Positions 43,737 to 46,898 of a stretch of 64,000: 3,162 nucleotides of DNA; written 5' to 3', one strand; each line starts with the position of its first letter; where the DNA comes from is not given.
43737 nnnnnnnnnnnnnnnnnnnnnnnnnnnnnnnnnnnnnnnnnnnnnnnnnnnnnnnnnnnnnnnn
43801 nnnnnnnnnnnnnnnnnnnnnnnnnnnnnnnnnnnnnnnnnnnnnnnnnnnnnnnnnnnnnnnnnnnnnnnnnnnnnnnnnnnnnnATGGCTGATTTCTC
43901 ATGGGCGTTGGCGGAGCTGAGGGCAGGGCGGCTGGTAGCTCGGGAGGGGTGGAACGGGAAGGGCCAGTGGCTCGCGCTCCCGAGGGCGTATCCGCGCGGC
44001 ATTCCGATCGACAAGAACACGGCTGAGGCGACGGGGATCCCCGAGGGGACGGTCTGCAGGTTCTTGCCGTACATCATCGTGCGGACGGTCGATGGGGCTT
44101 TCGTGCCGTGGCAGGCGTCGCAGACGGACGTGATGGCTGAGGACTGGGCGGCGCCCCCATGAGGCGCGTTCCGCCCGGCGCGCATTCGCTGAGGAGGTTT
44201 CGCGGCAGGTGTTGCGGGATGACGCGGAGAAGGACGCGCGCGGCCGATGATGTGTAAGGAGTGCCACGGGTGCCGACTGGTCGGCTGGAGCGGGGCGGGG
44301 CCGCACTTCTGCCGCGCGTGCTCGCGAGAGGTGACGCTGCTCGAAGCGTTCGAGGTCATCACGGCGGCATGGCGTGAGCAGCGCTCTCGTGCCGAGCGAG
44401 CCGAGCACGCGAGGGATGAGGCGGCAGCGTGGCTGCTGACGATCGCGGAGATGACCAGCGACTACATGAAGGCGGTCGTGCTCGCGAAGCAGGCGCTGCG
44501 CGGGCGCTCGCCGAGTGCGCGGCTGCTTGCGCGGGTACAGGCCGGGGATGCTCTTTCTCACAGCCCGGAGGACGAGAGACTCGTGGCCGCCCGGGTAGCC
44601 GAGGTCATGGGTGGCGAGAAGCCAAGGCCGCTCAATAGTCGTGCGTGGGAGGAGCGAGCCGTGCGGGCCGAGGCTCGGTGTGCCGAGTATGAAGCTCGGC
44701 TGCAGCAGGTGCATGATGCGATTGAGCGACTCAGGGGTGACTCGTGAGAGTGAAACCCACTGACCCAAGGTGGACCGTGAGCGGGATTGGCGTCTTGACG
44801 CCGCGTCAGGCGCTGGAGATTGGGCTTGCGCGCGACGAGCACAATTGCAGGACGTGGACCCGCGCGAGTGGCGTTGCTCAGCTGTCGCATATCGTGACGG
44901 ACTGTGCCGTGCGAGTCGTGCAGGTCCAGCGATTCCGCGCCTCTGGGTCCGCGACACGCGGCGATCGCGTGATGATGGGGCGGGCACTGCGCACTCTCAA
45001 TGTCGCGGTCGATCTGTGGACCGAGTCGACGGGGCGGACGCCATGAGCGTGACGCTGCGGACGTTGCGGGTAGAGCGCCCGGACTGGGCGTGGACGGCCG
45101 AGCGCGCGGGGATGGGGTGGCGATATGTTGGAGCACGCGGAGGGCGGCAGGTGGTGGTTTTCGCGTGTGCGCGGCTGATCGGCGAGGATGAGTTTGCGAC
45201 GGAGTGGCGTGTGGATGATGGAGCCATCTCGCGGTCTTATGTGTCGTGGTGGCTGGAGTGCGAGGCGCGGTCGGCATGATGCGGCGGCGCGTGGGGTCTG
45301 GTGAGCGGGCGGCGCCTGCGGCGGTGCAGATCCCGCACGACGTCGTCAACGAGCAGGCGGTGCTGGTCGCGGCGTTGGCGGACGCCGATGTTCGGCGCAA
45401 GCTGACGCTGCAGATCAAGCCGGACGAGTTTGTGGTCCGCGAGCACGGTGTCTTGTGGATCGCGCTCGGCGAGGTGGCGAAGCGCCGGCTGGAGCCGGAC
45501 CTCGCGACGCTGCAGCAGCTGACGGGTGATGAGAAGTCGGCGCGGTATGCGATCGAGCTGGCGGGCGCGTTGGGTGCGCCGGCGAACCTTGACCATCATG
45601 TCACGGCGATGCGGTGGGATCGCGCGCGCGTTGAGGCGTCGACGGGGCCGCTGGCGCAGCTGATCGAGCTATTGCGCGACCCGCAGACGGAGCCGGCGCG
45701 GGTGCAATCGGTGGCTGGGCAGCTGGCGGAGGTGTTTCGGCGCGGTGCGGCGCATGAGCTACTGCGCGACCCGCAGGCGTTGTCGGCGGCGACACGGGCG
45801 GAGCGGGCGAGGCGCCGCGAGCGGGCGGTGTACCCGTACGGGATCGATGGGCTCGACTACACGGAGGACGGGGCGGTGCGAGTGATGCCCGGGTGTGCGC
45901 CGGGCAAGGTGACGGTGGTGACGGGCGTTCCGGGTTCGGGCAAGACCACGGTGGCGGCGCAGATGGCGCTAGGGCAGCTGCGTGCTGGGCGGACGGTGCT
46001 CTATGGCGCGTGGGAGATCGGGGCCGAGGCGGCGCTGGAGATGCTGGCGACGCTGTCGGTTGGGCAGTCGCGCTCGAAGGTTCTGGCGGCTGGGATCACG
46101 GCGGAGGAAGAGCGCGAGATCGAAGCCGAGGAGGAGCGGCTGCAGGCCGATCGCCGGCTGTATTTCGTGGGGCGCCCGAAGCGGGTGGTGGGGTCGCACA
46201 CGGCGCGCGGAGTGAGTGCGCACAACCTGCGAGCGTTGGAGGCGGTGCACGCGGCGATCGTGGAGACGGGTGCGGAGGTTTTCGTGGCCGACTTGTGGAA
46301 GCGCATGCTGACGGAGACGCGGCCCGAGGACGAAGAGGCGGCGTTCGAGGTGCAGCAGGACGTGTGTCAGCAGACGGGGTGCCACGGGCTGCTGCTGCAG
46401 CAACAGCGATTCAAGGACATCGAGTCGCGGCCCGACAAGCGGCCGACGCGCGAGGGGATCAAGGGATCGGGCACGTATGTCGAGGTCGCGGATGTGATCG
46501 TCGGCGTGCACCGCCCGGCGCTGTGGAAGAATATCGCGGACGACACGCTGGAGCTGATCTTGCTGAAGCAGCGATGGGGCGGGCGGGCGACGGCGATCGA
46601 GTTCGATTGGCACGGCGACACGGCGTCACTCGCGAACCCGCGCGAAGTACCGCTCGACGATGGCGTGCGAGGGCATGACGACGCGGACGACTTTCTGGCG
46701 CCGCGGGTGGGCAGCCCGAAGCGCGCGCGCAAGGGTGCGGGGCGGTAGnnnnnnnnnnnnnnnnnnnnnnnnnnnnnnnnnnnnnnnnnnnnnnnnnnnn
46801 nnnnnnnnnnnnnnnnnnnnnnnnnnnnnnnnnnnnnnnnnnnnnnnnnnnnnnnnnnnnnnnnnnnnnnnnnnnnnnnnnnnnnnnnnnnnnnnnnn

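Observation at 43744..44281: DUF2829 (Tad2-like) gene inserted as a cassette between ~105-bp direct repeats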

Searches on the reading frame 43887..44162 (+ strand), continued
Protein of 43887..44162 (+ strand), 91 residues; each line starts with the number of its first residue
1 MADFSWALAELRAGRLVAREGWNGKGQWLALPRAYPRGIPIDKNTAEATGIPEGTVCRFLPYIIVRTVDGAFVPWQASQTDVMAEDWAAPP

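Call 52: find_encoding_contigs(protein=P0011, flank=6000, max_places=2)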
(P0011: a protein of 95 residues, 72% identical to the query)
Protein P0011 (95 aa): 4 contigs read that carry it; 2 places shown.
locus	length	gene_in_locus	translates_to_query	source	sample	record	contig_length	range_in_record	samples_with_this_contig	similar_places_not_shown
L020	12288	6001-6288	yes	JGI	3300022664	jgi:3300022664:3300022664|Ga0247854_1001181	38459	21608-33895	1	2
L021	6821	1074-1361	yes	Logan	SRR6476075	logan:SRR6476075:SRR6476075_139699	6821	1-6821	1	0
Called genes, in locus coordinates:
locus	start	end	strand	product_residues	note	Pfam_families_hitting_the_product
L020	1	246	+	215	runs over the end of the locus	-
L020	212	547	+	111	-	-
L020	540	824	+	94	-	-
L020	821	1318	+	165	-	-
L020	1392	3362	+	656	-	PF00270:DEAD (weak), PF13307:Helicase_C_2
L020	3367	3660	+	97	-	-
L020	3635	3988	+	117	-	-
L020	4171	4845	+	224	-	-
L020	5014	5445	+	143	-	-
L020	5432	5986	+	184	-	-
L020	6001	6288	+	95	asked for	PF11195:Tad2-like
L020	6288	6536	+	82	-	-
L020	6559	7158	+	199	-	-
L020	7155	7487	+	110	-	PF13560:HTH_31 (weak)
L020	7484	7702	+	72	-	-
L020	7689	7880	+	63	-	-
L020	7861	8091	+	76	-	-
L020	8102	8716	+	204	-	PF08924:Rv2525c_GlyHyd-like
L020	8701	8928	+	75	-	-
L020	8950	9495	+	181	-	PF12961:DUF3850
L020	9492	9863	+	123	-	-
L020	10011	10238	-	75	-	-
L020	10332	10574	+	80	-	-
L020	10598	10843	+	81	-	-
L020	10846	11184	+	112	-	-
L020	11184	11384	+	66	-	-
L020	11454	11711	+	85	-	-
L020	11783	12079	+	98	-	-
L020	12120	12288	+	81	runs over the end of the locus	-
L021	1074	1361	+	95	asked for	PF11195:Tad2-like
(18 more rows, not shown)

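Call 53: find_encoding_contigs(protein=P0017, flank=6000, max_places=2)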
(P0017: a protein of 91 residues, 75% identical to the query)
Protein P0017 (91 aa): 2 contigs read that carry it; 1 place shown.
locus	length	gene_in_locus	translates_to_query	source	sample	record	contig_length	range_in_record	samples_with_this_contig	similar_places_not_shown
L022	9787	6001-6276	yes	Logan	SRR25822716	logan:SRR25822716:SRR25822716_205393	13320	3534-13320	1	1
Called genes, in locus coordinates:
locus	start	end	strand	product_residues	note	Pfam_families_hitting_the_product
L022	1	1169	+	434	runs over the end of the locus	-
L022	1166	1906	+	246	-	-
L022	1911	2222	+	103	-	-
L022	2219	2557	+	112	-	-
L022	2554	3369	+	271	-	-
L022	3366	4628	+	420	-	-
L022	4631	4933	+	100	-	-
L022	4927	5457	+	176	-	-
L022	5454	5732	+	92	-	-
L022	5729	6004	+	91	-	-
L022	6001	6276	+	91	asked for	PF11195:Tad2-like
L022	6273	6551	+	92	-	-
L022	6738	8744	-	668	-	PF01612:DNA_pol_A_exo1, PF00476:DNA_pol_A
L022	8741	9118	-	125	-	-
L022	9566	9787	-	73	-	?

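Call 76: find_related_loci(query=A1, collection=viral_contigs, flank=2500)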
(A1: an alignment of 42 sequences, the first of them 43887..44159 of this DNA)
Query A1 (91 aa) in viral_contigs; peptide patterns used: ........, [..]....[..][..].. (x = any residue, [..] = any of these).
600 stretches matched a pattern (row limit reached: there are more); 520 encode a relative of the query (tblastn E <= 1e-3); the best 80 are kept; 80 distinct loci.
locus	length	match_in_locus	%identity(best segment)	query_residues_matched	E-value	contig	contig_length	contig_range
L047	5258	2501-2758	65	2-87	4e-38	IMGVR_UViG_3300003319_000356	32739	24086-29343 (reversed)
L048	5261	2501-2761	63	1-87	4e-35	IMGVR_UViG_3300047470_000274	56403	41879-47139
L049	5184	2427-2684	62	3-88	2e-34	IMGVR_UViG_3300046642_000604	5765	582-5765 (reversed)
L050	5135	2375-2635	66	3-89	1e-33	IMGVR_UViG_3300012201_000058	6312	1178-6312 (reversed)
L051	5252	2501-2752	57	4-87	2e-32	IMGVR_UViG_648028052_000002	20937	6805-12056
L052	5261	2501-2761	54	1-87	2e-30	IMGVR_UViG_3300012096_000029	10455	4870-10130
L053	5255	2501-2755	56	3-87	3e-30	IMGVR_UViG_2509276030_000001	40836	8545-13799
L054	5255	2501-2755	58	3-87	2e-31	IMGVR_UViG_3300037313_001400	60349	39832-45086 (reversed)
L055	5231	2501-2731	60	11-87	1e-29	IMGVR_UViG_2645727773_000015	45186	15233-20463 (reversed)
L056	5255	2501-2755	54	3-87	5e-29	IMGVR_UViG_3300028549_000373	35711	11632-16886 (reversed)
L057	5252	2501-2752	52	4-87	2e-28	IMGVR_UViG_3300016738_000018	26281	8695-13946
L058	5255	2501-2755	52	3-87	7e-28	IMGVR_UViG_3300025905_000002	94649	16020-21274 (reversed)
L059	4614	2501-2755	48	3-87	4e-26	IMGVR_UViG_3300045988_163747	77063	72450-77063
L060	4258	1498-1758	48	1-87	1e-23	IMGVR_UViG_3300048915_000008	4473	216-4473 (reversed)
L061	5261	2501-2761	44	1-87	3e-23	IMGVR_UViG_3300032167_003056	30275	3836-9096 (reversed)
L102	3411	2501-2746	49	3-87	5e-19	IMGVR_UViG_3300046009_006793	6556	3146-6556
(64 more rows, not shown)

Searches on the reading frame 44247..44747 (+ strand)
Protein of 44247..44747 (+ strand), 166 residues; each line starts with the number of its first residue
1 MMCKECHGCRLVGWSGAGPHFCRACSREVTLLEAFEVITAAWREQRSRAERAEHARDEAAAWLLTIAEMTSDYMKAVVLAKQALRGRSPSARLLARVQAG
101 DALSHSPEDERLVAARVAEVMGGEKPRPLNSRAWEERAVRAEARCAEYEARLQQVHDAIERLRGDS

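Call 4: search_protein_families(library=pfam, proteins=[window:44247-44747:+], max_evalue=0.1)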
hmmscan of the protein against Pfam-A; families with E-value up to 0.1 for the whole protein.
window:44247-44747:+ (166 aa): 0 families

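Call 10: find_related_loci(query=window:44247-44747:+, collection=viral_contigs, flank=6000)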
Query window:44247-44747:+ (166 aa) in viral_contigs; peptide patterns used: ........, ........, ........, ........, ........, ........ (x = any residue, [..] = any of these).
21 stretches matched a pattern, but none encodes a relative of the query by tblastn (E <= 1e-3).

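Call 15: find_homologous_proteins(query=window:44247-44747:+)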
Query window:44247-44747:+ (166 aa): 3 proteins with E <= 0.001 among 1246 candidates.
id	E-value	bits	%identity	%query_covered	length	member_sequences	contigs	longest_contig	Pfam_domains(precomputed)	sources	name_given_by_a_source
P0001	1.2e-101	355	100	100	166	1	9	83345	-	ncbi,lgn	-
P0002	6.7e-65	236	73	100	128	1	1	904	-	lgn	-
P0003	2.7e-17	81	77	29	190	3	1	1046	-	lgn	-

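Call 16: find_encoding_contigs(protein=P0001, flank=6000, max_places=10)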
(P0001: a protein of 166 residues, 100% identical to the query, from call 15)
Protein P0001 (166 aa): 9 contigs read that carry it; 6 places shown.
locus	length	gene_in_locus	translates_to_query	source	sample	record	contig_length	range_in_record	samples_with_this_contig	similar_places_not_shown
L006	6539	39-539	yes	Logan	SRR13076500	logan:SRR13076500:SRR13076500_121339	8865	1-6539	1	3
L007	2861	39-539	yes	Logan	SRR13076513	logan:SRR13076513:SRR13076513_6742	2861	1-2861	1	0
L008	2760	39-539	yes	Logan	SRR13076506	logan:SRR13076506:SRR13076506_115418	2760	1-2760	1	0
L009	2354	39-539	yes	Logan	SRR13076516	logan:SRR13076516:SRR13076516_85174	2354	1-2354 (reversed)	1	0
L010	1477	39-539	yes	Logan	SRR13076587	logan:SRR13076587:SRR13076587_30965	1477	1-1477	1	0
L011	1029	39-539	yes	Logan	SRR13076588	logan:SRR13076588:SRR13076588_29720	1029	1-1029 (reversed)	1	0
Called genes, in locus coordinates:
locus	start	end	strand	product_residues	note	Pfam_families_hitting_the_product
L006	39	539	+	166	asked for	-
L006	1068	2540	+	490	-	PF00772:DnaB, PF03796:DnaB_C (weak)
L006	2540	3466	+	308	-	PF01807:Zn_ribbon_DnaG, PF08275:DNAG_N (faint), PF13155:Toprim_2, PF13362:Toprim_3 (weak), PF13662:Toprim_4 (weak)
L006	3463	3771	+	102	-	-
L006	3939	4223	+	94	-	-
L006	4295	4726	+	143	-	-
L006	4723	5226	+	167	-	-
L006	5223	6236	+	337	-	-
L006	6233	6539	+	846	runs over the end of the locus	PF13482:RNase_H_2, PF00136:DNA_pol_B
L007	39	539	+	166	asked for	-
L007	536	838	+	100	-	-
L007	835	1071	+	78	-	-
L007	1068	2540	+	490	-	PF00772:DnaB, PF03796:DnaB_C (weak)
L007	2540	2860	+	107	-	?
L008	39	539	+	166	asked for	-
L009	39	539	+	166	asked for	-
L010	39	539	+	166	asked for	-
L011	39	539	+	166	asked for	-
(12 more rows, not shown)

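Call 17: find_encoding_contigs(protein=P0002, flank=6000)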
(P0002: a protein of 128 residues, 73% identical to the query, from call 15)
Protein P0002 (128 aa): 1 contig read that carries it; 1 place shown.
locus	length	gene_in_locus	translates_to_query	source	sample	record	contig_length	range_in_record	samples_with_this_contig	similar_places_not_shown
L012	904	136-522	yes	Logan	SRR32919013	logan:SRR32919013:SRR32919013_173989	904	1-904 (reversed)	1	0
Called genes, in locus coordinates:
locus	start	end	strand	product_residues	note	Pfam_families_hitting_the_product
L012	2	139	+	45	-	?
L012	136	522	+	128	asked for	-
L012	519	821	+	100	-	-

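Call 18: find_encoding_contigs(protein=P0003, flank=6000)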
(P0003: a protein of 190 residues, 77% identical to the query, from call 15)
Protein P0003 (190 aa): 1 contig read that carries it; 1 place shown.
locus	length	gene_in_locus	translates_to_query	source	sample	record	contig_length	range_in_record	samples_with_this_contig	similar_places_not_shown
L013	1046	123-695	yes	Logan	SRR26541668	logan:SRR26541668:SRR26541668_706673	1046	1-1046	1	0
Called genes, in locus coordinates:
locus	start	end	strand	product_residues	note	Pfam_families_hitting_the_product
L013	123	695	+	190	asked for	-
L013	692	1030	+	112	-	-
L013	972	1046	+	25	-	?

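Call 36: find_related_loci(query=window:44247-44747:+, collection=genome_contigs, flank=8000)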
Query window:44247-44747:+ (166 aa) in genome_contigs; peptide patterns used: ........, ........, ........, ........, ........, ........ (x = any residue, [..] = any of these).
245 stretches matched a pattern; 1 encode a relative of the query (tblastn E <= 1e-3); 1 distinct loci.
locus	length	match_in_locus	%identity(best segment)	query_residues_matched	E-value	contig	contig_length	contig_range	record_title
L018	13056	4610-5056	30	25-164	2e-6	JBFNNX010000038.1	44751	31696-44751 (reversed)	MAG: Candidatus Thiodiazotropha sp. isolate ctemesantah040_SYM1 c_000000000043, whole genome shotgun sequence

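Call 45: search_protein_families(library=phrogs, proteins=[window:44247-44747:+], max_evalue=0.01)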
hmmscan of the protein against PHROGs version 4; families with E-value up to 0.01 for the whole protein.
window:44247-44747:+ (166 aa): 0 families

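Call 46: search_protein_families(library=pfam, proteins=[window:44247-44747:+], max_evalue=10)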
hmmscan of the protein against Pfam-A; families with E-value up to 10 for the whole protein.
window:44247-44747:+ (166 aa): 1 family
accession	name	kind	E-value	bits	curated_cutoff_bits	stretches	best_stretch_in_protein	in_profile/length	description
PF03150.19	CCP_MauG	-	0.22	12.6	25.6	1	1-77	22-96/149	Di-haem cytochrome c peroxidase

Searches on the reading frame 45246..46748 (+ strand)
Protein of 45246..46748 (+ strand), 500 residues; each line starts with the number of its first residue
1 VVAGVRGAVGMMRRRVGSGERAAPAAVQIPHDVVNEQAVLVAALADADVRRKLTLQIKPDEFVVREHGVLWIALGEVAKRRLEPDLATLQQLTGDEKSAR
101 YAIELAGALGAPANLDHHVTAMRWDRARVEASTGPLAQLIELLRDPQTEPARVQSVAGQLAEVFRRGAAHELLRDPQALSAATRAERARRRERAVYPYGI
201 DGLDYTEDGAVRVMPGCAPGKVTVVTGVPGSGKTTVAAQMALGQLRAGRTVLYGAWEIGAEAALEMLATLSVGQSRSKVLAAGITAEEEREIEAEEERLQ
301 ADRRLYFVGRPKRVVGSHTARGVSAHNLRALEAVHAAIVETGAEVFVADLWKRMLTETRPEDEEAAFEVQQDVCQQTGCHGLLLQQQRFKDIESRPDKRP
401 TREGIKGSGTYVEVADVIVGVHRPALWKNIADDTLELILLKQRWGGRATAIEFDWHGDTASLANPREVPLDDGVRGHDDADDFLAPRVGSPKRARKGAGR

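Call 4: search_protein_families(library=pfam, proteins=[window:45246-46748:+], max_evalue=0.1)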
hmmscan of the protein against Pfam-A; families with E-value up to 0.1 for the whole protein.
window:45246-46748:+ (500 aa): 19 families
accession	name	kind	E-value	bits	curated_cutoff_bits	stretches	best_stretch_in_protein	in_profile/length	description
PF03796.21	DnaB_C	-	6.5e-11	42.5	27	2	387-461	177-252/255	DnaB-like helicase C terminal domain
PF00772.26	DnaB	-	7.4e-09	36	23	1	30-120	3-99/103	DnaB-like helicase N terminal domain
PF13481.12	AAA_25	-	2.4e-05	24.5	27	1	213-385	25-188/195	AAA domain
PF06745.19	ATPase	-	4.4e-05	23.4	26.6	1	198-265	3-65/231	KaiC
PF13521.12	AAA_28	-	9.3e-05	23.1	27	1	224-380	3-149/164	AAA domain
PF20720.3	nSTAND3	-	0.0013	18.9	27.2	1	221-252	18-49/155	Novel STAND NTPase 3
PF00448.28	SRP54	-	0.002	18.2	22.7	1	221-271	2-52/196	SRP54-type protein, GTPase domain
PF13191.12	AAA_16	-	0.0027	18.7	32.6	1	221-301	25-100/167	AAA ATPase domain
PF13604.12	AAA_30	-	0.0062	16.7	27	1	221-261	19-59/191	AAA domain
PF09848.15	SLFN-g3_helicase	-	0.011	15.5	24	1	221-242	2-23/354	Schlafen group 3, DNA/RNA helicase domain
PF13238.12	AAA_18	-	0.013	16.4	29.4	1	224-240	2-18/128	AAA domain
PF13207.12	AAA_17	-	0.019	15.7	27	1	226-364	1-132/136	AAA domain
PF13401.12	AAA_22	-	0.024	15.4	27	1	221-245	6-30/130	AAA domain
PF25199.1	nSTAND_NTPase5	-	0.04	14.2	34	1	220-253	41-75/145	Novel STAND NTPase 5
PF01443.25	Viral_helicase1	-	0.046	14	21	1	223-241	1-19/228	Viral superfamily 1 RNA helicase core domain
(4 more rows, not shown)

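Call 12: find_related_loci(query=window:45246-46748:+, collection=viral_contigs, flank=8000)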
Query window:45246-46748:+ (500 aa) in viral_contigs; peptide patterns used: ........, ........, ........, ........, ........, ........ (x = any residue, [..] = any of these).
23 stretches matched a pattern, but none encodes a relative of the query by tblastn (E <= 1e-3).

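Call 23: list_cluster_members(proteins=[P0001, window:45246-46748:+, window:43135-43626:+, window:43626-43817:+, window:41424-42890:+])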
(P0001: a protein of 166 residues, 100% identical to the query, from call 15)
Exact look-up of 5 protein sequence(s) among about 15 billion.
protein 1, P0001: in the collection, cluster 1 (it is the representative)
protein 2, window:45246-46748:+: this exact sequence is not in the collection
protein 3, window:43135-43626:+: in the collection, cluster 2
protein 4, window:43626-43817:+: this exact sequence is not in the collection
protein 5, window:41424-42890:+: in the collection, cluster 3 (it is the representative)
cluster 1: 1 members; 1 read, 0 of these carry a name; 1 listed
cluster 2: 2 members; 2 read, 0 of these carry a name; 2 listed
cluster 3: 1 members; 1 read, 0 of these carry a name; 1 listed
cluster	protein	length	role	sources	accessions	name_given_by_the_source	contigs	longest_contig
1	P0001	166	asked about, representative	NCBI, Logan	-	-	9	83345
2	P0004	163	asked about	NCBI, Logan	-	-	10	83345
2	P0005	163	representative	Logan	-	-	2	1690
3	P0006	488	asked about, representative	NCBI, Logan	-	-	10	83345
